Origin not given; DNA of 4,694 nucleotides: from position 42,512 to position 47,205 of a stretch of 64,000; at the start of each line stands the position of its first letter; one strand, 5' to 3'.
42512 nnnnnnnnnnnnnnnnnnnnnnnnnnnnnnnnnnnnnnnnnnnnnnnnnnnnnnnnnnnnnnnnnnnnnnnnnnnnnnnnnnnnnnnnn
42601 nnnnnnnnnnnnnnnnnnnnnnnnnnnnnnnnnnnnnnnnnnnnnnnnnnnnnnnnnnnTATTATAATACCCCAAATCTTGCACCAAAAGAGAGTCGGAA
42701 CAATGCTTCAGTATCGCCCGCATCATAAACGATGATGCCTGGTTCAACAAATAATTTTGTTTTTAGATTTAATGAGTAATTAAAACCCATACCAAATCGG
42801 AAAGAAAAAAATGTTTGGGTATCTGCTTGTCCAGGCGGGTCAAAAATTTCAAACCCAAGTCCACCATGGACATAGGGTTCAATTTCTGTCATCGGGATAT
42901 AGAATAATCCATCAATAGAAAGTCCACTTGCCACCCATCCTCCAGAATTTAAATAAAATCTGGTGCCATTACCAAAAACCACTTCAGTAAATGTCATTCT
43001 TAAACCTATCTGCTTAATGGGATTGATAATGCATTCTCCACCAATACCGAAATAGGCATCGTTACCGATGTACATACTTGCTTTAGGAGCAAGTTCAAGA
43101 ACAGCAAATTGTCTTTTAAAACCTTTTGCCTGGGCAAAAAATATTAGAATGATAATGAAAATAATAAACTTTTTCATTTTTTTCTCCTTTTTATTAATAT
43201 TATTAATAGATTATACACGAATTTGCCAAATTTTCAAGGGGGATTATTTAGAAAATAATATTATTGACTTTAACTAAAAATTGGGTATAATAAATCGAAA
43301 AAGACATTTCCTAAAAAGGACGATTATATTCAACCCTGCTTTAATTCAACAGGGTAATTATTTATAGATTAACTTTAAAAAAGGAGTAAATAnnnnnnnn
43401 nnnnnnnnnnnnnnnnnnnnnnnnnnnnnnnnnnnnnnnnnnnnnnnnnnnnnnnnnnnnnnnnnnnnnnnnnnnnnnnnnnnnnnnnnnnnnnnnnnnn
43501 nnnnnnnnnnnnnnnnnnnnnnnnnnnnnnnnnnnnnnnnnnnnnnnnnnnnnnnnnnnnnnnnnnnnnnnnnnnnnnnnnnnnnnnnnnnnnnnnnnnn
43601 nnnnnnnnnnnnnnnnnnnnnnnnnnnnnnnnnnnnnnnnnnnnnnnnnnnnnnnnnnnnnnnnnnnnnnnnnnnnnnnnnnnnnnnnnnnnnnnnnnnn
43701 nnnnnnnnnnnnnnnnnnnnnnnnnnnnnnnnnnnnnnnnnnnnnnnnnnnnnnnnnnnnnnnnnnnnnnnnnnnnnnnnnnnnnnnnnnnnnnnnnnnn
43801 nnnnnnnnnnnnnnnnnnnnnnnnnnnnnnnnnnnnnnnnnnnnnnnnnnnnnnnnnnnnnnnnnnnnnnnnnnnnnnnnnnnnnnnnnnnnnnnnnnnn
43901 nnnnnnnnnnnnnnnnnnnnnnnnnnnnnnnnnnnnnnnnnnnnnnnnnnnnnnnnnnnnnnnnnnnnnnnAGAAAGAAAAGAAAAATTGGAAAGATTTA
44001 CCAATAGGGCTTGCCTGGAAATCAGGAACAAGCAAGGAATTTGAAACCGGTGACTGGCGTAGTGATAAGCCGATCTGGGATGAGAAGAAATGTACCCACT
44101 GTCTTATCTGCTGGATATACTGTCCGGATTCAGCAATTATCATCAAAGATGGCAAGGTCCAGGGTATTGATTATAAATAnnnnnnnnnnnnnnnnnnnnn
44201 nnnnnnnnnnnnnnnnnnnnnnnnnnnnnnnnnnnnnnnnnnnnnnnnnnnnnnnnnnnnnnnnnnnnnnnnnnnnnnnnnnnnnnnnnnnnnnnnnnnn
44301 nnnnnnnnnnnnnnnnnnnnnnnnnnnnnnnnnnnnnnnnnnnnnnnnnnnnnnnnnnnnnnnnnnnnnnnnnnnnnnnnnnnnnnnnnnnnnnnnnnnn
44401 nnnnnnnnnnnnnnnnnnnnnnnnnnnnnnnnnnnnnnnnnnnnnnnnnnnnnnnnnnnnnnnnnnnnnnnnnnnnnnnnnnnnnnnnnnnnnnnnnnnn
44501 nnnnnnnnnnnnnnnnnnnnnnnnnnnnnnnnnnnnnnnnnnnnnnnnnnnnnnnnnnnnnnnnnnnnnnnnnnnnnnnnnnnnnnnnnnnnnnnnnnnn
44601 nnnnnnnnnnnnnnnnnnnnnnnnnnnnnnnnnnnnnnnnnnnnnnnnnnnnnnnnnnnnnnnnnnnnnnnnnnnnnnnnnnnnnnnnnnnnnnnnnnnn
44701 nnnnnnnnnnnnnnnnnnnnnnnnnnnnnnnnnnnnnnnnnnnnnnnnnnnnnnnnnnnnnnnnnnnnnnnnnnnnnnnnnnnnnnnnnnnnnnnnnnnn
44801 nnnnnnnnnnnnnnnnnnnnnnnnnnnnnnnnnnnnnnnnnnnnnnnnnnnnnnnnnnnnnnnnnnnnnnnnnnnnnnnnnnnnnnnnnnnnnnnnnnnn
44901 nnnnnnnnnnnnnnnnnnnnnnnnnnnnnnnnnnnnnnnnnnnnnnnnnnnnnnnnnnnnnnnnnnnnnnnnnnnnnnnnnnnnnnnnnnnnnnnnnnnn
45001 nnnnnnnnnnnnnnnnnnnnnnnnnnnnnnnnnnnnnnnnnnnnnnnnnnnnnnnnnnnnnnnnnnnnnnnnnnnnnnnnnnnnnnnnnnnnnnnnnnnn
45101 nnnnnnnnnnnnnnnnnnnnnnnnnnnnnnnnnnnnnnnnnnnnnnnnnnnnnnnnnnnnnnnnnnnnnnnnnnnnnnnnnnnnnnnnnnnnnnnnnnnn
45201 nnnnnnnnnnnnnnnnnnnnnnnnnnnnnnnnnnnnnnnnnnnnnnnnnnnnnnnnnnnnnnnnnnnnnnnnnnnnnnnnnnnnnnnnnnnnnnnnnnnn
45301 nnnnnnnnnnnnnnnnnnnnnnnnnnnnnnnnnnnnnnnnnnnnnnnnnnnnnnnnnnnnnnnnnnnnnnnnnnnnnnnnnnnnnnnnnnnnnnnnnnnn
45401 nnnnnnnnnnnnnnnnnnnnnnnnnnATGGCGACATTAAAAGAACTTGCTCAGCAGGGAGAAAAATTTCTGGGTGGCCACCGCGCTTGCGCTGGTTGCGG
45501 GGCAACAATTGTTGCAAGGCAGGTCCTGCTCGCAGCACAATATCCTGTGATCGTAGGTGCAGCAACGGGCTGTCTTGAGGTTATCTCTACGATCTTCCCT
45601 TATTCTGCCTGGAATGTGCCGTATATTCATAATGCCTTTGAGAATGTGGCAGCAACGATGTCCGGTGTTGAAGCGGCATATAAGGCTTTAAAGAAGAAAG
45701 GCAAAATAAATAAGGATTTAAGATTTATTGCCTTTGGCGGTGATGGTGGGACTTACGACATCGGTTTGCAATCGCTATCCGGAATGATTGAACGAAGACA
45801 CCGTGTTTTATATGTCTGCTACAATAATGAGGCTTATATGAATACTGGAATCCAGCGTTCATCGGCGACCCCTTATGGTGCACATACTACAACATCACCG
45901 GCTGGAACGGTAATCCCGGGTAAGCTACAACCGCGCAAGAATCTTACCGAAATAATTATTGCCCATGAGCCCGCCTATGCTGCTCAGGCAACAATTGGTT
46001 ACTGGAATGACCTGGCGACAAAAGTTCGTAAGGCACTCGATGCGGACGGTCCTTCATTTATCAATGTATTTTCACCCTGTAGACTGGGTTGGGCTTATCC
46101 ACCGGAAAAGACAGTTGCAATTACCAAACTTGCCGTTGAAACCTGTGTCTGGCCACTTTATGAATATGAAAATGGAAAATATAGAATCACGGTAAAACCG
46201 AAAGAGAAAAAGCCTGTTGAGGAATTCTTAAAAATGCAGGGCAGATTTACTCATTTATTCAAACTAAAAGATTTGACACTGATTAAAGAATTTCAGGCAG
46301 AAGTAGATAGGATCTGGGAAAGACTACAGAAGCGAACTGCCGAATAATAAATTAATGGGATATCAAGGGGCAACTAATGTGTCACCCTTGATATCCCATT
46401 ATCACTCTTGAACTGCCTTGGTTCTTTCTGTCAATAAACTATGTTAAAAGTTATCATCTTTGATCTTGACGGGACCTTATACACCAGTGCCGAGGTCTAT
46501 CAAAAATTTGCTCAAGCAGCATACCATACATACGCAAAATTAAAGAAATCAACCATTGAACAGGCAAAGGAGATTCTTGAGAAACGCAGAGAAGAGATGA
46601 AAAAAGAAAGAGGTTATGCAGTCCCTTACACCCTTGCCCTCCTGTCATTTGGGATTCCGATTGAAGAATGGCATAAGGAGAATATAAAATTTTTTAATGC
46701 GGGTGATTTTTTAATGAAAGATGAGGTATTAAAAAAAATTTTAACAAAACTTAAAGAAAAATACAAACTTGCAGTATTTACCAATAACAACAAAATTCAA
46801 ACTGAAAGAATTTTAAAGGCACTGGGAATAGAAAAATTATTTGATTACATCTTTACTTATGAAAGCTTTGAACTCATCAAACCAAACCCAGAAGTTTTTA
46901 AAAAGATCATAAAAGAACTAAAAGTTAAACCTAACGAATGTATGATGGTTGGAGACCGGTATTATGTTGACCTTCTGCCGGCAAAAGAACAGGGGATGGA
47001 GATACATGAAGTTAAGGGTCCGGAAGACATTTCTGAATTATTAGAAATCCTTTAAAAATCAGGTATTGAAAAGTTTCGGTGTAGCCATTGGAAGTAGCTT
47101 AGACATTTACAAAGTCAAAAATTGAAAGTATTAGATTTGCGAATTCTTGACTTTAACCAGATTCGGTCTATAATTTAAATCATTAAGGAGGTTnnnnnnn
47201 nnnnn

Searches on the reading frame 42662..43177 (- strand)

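Call 74: search_protein_families(library=pfam, proteins=[window:42662-43177:-], max_evalue=0.001)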
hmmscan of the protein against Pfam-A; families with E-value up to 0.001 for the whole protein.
window:42662-43177:- (171 aa): 1 family
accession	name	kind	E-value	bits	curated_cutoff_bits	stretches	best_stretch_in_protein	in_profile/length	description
PF13505.12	OMP_b-brl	-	0.00023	21.8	28.7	1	86-168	87-175/175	Outer membrane protein beta-barrel domain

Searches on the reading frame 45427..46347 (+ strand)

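Call 74: search_protein_families(library=pfam, proteins=[window:45427-46347:+], max_evalue=0.001)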
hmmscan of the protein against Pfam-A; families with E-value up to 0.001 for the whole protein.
window:45427-46347:+ (306 aa): 1 family
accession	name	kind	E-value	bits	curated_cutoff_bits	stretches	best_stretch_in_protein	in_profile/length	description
PF02775.26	TPP_enzyme_C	-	4e-18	66.1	21.9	1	47-214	2-151/151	Thiamine pyrophosphate enzyme, C-terminal TPP binding domain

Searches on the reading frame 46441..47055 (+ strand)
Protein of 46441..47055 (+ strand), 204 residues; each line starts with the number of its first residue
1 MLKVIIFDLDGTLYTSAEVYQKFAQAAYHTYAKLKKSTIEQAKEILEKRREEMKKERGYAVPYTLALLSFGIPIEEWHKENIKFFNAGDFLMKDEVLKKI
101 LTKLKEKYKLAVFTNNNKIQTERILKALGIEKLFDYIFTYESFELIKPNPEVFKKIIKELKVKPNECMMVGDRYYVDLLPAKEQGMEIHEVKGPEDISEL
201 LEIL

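Call 74: search_protein_families(library=pfam, proteins=[window:46441-47055:+], max_evalue=0.001)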
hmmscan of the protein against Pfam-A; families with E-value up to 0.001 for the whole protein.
window:46441-47055:+ (204 aa): 6 families
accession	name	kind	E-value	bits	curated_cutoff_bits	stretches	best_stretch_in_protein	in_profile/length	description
PF00702.32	Hydrolase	-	1.9e-28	100.6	26.4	1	3-183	2-189/191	haloacid dehalogenase-like hydrolase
PF13419.12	HAD_2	-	5.3e-27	95.5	23.8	1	5-188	1-175/178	Haloacid dehalogenase-like hydrolase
PF13242.12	Hydrolase_like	-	1.5e-08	34.9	22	1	147-188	4-45/75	HAD-hyrolase-like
PF12710.13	HAD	-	2.5e-07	31.7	27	1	5-141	1-142/189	haloacid dehalogenase-like hydrolase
PF03031.24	NIF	-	3.7e-07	30.4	21.8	1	95-202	41-145/160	NLI interacting factor-like phosphatase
PF08645.17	PNK3P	-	2.7e-06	27.6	22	0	90-128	27-66/161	Polynucleotide kinase 3 phosphatase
